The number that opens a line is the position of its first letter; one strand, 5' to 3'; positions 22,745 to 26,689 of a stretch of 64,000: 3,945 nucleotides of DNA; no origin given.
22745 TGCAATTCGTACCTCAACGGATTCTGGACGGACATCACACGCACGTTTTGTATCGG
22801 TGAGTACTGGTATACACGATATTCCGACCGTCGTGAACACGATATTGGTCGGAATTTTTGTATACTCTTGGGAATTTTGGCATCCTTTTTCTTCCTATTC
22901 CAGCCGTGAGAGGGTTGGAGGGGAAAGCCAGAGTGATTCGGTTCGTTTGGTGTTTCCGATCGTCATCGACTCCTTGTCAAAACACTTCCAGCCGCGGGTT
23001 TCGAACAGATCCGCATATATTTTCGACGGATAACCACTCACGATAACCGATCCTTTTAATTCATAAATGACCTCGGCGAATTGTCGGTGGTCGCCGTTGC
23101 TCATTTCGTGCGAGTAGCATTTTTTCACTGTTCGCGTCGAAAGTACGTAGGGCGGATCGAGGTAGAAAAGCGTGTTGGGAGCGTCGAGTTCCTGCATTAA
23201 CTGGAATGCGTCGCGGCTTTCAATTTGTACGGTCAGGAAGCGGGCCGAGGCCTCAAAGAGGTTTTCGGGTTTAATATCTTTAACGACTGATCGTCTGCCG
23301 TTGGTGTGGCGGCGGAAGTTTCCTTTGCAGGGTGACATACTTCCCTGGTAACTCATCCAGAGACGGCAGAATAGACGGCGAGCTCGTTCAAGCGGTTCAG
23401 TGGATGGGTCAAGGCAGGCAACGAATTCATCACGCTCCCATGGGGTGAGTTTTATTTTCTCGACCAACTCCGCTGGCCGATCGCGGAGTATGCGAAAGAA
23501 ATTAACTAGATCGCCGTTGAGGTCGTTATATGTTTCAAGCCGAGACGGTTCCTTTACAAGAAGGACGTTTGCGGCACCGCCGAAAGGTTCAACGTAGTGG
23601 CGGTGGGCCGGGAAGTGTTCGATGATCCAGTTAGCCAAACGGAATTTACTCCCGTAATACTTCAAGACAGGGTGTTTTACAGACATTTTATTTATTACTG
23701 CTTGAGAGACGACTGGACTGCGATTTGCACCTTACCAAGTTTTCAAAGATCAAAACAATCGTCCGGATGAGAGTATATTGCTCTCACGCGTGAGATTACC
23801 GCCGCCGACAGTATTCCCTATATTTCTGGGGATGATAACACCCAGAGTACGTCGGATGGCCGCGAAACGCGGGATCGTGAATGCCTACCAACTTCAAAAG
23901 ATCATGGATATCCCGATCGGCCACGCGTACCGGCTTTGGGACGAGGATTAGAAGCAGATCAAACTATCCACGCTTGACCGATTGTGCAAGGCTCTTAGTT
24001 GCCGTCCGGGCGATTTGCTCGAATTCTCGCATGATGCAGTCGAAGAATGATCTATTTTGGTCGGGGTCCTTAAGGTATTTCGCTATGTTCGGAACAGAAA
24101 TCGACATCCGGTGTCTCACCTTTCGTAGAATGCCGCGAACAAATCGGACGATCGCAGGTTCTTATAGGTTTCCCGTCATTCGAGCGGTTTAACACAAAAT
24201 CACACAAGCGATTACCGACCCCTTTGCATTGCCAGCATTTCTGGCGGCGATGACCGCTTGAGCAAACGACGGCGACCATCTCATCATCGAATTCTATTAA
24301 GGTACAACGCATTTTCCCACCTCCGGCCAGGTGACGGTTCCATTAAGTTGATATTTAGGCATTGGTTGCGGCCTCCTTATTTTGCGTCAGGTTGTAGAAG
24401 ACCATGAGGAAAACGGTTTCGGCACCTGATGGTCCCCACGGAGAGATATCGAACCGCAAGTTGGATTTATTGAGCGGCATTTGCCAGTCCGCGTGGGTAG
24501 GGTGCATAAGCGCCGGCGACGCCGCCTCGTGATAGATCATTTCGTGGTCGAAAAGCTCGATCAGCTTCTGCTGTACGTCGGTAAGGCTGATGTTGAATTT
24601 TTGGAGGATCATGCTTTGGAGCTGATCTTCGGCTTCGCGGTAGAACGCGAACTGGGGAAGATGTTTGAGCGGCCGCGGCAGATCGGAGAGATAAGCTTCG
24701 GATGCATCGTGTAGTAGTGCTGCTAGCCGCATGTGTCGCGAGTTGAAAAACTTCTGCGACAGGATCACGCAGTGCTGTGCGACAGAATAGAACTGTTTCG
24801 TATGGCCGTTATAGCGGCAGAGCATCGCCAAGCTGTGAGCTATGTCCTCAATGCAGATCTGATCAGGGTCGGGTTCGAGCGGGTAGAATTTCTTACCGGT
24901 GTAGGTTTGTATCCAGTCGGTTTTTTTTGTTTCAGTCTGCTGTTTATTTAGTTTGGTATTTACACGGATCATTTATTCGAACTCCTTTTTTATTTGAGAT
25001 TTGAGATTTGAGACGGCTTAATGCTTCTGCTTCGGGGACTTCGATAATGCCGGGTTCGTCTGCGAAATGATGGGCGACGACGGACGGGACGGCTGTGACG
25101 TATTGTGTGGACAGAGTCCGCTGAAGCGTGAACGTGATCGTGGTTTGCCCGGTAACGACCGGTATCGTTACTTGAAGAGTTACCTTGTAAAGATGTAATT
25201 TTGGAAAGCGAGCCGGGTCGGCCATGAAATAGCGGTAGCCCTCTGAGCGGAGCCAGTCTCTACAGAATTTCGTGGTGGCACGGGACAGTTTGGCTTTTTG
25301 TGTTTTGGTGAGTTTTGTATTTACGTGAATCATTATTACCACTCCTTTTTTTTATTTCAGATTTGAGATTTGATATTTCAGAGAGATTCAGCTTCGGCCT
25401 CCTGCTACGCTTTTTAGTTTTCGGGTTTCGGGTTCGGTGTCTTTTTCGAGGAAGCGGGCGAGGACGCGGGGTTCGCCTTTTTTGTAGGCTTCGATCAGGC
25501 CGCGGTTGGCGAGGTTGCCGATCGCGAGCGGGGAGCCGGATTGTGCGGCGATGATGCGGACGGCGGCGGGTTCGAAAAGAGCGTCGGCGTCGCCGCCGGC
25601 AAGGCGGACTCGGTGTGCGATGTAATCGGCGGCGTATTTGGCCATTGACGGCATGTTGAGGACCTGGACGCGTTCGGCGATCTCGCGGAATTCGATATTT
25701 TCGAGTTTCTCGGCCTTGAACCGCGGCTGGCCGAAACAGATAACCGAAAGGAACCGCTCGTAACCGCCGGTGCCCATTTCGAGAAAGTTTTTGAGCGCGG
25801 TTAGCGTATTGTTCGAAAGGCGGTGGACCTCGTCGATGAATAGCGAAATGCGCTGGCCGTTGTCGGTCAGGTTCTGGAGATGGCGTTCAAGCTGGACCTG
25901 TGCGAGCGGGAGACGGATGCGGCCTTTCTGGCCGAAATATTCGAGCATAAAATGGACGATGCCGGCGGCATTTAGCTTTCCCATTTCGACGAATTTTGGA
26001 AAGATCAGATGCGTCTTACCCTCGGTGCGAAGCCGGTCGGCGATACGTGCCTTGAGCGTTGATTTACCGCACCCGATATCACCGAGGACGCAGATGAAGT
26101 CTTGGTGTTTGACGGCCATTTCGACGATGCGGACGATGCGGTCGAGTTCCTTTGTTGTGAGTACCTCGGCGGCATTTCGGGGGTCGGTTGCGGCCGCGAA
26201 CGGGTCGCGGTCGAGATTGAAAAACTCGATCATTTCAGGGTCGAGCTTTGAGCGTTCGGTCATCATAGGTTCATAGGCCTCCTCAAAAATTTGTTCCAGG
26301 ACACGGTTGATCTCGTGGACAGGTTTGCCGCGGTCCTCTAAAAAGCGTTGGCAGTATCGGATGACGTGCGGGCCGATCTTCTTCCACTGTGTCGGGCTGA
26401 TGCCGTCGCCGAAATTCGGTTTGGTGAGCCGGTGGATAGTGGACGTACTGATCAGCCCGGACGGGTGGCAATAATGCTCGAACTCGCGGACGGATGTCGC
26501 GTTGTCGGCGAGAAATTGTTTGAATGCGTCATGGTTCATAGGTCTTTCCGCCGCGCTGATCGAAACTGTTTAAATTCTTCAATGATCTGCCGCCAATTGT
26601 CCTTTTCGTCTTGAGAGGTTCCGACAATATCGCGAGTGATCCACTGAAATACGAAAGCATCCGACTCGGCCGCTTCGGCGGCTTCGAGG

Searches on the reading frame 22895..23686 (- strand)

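Call 86: search_protein_families(library=phrogs, proteins=[window:22895-23686:-], max_evalue=0.001)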
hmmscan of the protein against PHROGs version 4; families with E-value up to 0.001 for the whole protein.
window:22895-23686:- (263 aa): 4 families
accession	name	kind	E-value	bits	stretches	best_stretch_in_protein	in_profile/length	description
phrog_56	-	other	1.8e-67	230.1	1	1-257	58-324/647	DNA methyltransferase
phrog_1996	-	other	4.8e-22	79.5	1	141-253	25-138/150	DNA methyltransferase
phrog_13242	-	unknown function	8.2e-16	59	1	12-215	33-226/450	-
phrog_23217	-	unknown function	3e-15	57.3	1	6-106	5-107/109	-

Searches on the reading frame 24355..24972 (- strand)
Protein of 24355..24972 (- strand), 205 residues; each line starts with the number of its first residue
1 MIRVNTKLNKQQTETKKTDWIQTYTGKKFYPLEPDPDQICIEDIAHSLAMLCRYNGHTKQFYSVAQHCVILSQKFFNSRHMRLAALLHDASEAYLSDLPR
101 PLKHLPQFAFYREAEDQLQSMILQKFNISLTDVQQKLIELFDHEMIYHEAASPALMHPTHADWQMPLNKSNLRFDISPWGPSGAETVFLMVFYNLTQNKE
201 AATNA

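Call 86: search_protein_families(library=phrogs, proteins=[window:24355-24972:-], max_evalue=0.001)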
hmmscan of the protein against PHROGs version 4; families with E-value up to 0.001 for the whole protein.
window:24355-24972:- (205 aa): 6 families
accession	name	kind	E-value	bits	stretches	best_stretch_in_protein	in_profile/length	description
phrog_318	-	other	3.4e-58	198.6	1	5-202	84-274/296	deoxyribonucleoside 5' monophosphate phosphatase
phrog_8467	-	other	2.9e-40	139.1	1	16-197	20-193/195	deoxyribonucleoside 5' monophosphate phosphatase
phrog_20276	-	unknown function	9.8e-26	91.2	1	19-121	2-100/103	-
phrog_21461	-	other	4.3e-18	65.7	1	19-68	2-51/52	phosphohydrolase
phrog_6402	-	other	1.9e-08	35.5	1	88-201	2-110/111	deoxyribonucleoside 5' monophosphate phosphatase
phrog_6047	-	unknown function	3.9e-05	24.7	1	55-129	24-104/186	-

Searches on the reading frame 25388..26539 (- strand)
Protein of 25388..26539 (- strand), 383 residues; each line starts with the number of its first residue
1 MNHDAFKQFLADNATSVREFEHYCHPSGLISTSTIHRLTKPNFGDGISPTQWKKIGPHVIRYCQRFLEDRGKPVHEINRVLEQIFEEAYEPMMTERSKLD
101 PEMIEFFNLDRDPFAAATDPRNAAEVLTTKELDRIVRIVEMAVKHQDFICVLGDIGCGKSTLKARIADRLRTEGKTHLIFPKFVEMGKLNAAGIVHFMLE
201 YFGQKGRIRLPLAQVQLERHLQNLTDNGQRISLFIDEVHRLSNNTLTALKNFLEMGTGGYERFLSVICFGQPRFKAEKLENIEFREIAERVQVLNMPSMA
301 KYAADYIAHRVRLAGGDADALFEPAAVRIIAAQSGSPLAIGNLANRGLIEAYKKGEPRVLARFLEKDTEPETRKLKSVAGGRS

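Call 54: search_protein_families(library=pfam, proteins=[window:25388-26539:-], max_evalue=0.01)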
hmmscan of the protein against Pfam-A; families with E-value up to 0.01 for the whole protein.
window:25388-26539:- (383 aa): 11 families
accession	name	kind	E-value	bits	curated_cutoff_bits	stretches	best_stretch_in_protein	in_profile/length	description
PF13401.12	AAA_22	-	3.3e-11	44.1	27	1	145-274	4-126/130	AAA domain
PF13191.12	AAA_16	-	4e-07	31.1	32.6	1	130-256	7-159/167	AAA ATPase domain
PF01637.24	ATPase_2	-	2.4e-06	28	33.2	1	130-263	6-149/225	ATPase domain predominantly from Archaea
PF07728.20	AAA_5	-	0.0011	19.5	22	0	149-254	2-91/139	AAA domain (dynein-related subfamily)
PF24883.2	NPHP3_N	-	0.0019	18.8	24.8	1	145-180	21-57/164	Nephrocystin 3, N-terminal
PF13173.12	AAA_14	-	0.002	18.6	27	0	149-256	5-88/129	AAA domain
PF04851.21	ResIII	-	0.0045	17.4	22.5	0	221-252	117-149/164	Type III restriction enzyme, res subunit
PF02367.23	TsaE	-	0.0059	17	26.6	0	130-184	5-57/128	Threonylcarbamoyl adenosine biosynthesis protein TsaE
PF05729.18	NACHT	-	0.007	16.7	26.7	0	148-191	2-47/167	NACHT domain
PF00004.35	AAA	-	0.0078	17.1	21.2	0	149-245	1-73/131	ATPase family associated with various cellular activities (AAA)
PF00931.28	NB-ARC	-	0.0098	15.6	23.5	0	144-239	16-110/248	NB-ARC domain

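Call 86: search_protein_families(library=phrogs, proteins=[window:25388-26539:-], max_evalue=0.001)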
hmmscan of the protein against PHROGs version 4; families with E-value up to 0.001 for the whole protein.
window:25388-26539:- (383 aa): 3 families
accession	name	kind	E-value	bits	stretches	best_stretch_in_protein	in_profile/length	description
phrog_2630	-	unknown function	1.4e-20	74.9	1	125-301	10-188/326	-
phrog_296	-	integration and excision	4.3e-13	49.8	1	75-364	288-515/626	DNA transposition protein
phrog_7998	-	unknown function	4e-05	24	1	126-245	20-134/339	-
